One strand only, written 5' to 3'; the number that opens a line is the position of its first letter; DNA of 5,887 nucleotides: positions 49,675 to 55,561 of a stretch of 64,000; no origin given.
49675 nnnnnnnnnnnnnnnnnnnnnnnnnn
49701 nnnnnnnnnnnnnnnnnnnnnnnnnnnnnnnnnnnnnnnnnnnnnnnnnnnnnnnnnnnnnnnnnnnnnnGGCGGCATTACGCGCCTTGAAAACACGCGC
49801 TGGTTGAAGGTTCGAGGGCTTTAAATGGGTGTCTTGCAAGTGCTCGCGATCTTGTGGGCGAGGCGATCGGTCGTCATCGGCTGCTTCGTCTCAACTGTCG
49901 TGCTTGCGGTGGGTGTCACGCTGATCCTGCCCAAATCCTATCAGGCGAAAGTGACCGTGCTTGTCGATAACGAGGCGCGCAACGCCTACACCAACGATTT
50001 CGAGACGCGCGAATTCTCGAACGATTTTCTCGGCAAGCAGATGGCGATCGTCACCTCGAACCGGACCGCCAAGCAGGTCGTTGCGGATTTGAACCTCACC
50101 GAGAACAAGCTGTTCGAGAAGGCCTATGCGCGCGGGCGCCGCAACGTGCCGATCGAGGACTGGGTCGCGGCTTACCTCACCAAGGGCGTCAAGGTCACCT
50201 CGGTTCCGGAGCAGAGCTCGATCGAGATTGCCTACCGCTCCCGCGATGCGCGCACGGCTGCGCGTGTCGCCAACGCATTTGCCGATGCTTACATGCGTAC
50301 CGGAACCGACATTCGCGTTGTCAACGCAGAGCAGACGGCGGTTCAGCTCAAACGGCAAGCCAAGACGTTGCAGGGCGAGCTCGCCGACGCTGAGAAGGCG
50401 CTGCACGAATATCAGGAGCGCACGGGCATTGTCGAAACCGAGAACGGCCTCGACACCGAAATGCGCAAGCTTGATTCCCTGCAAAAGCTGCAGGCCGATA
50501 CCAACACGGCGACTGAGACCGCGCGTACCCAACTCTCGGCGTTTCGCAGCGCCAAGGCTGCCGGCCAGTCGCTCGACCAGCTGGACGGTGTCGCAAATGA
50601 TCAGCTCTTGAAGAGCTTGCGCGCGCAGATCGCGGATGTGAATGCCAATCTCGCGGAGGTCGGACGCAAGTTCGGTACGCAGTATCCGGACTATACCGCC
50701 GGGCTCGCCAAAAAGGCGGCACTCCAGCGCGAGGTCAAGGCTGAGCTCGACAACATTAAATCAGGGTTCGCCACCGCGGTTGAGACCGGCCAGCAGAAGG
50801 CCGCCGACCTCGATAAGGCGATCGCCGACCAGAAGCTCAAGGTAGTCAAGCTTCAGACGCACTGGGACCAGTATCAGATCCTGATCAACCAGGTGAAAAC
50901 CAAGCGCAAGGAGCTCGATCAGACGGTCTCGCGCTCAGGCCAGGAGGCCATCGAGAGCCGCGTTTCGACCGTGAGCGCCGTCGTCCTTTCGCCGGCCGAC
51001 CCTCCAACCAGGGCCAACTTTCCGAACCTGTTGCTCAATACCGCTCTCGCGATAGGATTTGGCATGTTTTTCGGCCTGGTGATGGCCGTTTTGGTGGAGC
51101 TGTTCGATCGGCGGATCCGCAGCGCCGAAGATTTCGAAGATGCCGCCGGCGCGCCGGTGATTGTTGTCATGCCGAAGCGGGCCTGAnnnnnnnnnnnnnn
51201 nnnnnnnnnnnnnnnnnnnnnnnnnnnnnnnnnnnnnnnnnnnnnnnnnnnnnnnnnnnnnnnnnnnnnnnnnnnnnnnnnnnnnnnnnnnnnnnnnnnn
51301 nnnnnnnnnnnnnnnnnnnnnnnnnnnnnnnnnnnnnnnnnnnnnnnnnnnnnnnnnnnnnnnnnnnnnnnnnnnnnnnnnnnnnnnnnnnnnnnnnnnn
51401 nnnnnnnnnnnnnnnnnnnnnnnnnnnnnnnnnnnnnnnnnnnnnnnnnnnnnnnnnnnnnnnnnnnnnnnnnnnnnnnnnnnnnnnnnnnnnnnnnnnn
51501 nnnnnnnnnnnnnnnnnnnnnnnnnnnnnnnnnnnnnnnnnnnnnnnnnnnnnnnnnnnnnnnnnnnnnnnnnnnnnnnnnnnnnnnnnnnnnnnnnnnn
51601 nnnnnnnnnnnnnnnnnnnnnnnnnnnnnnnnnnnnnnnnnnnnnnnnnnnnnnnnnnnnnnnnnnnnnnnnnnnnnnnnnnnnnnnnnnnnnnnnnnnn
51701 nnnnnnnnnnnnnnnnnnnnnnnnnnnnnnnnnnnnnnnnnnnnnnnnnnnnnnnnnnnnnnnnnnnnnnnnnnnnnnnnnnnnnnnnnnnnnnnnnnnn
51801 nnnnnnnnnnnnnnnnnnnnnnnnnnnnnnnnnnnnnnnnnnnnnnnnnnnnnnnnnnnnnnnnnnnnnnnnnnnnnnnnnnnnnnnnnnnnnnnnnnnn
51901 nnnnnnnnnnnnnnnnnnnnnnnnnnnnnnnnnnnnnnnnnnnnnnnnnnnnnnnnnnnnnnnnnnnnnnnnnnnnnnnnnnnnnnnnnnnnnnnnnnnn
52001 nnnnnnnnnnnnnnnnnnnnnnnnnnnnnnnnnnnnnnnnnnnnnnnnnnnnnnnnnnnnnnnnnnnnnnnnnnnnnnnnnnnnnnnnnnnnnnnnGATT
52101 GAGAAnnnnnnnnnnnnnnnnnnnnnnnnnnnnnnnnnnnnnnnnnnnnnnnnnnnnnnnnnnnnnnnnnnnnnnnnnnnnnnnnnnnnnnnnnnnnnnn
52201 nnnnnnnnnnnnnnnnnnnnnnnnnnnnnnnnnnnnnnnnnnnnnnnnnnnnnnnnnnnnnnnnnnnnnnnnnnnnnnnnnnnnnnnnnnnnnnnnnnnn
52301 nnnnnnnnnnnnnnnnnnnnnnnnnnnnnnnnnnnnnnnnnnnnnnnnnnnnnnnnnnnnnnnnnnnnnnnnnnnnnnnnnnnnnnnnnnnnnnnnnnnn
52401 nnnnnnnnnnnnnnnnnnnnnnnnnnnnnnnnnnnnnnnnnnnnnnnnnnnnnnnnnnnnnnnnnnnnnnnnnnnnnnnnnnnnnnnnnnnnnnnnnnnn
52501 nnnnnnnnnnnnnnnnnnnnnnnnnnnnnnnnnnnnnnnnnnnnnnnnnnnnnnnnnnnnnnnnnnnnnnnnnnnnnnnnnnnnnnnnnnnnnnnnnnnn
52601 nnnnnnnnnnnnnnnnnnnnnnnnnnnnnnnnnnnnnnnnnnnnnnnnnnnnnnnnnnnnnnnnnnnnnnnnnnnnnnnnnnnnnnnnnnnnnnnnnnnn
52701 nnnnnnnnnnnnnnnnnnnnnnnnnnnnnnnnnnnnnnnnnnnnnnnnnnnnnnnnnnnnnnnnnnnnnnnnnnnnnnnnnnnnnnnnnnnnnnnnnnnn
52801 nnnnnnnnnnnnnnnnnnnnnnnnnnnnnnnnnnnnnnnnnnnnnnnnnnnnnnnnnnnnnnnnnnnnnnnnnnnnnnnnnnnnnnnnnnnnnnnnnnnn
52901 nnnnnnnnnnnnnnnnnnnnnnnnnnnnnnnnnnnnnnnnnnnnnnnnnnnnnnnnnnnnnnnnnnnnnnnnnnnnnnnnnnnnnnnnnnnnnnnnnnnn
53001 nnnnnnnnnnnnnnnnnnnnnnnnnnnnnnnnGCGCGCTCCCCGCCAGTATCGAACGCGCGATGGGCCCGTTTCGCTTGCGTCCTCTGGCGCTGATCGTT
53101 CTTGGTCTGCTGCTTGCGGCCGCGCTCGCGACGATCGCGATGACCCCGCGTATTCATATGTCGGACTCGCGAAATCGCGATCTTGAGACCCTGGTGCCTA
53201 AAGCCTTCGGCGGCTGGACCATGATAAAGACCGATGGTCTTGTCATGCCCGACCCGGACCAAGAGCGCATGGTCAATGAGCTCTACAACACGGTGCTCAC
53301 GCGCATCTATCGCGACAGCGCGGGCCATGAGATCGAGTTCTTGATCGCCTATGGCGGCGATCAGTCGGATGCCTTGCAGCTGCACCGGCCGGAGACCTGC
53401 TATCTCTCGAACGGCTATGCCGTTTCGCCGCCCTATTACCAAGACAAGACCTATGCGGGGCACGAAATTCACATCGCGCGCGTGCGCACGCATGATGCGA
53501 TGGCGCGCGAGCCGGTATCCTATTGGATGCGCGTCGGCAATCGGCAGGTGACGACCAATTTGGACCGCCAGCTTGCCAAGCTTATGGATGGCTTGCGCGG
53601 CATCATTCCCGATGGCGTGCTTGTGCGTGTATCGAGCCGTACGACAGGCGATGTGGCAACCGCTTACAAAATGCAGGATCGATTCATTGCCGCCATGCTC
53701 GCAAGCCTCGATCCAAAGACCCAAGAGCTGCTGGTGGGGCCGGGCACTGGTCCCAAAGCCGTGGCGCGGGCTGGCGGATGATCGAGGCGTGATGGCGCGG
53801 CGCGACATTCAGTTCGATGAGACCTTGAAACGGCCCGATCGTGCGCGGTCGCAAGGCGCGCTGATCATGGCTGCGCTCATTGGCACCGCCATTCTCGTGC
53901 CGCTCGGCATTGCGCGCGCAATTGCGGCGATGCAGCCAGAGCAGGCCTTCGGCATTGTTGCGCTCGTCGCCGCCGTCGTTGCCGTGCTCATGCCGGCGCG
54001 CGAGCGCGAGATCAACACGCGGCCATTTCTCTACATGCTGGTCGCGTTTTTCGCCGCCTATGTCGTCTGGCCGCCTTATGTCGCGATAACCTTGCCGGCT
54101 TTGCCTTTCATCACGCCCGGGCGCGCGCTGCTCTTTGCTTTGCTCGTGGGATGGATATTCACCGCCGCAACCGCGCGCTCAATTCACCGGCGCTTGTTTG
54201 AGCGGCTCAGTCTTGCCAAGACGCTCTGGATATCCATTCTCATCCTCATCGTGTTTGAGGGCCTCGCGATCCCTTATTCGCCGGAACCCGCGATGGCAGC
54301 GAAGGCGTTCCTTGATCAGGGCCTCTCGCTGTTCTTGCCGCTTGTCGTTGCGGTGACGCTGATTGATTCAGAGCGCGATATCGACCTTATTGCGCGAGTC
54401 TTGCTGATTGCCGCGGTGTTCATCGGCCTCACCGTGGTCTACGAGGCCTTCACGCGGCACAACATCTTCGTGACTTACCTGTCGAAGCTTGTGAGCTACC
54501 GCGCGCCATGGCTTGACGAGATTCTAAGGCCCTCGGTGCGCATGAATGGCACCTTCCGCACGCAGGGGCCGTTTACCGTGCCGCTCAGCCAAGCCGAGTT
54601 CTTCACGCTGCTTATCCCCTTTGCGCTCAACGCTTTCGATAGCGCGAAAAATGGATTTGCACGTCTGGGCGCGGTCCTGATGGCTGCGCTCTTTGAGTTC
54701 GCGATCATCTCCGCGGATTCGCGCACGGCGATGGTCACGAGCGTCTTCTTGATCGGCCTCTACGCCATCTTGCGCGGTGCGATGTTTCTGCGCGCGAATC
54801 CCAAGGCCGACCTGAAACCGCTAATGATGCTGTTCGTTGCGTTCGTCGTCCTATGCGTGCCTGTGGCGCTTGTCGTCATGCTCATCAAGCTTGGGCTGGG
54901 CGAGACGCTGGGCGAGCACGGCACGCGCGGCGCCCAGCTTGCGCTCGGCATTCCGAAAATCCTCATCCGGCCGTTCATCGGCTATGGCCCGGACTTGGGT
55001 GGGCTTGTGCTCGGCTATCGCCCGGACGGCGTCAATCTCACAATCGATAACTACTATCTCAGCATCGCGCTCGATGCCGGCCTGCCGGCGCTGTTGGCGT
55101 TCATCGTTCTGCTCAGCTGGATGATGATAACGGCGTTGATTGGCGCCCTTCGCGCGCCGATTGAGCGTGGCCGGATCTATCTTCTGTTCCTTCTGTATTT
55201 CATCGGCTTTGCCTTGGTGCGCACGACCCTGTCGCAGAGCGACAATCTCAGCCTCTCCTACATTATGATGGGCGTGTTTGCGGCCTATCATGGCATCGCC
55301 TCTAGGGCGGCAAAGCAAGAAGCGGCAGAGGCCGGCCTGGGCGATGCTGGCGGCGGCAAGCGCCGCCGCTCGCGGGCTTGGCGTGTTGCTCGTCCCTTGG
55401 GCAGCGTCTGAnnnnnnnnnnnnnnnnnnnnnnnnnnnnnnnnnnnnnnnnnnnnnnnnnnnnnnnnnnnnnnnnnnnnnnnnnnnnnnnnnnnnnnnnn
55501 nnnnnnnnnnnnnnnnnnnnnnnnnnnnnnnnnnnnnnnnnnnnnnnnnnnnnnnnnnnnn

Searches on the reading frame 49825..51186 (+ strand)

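Call 71: search_protein_families(library=pfam, proteins=[window:49825-51186:+], max_evalue=0.00001)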
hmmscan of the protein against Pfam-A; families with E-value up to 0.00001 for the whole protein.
window:49825-51186:+ (453 aa): 1 family
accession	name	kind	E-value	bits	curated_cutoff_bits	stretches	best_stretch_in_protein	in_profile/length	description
PF02706.20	Wzz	-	3.6e-08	34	25.5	1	5-89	7-91/91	Chain length determinant protein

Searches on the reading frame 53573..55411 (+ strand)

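Call 71: search_protein_families(library=pfam, proteins=[window:53573-55411:+], max_evalue=0.00001)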
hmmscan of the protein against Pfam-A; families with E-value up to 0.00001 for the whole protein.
window:53573-55411:+ (612 aa): 1 family
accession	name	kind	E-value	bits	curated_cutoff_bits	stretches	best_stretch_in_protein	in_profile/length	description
PF04932.20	Wzy_C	-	3.6e-10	40.3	31.7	1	371-511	3-149/149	O-Antigen ligase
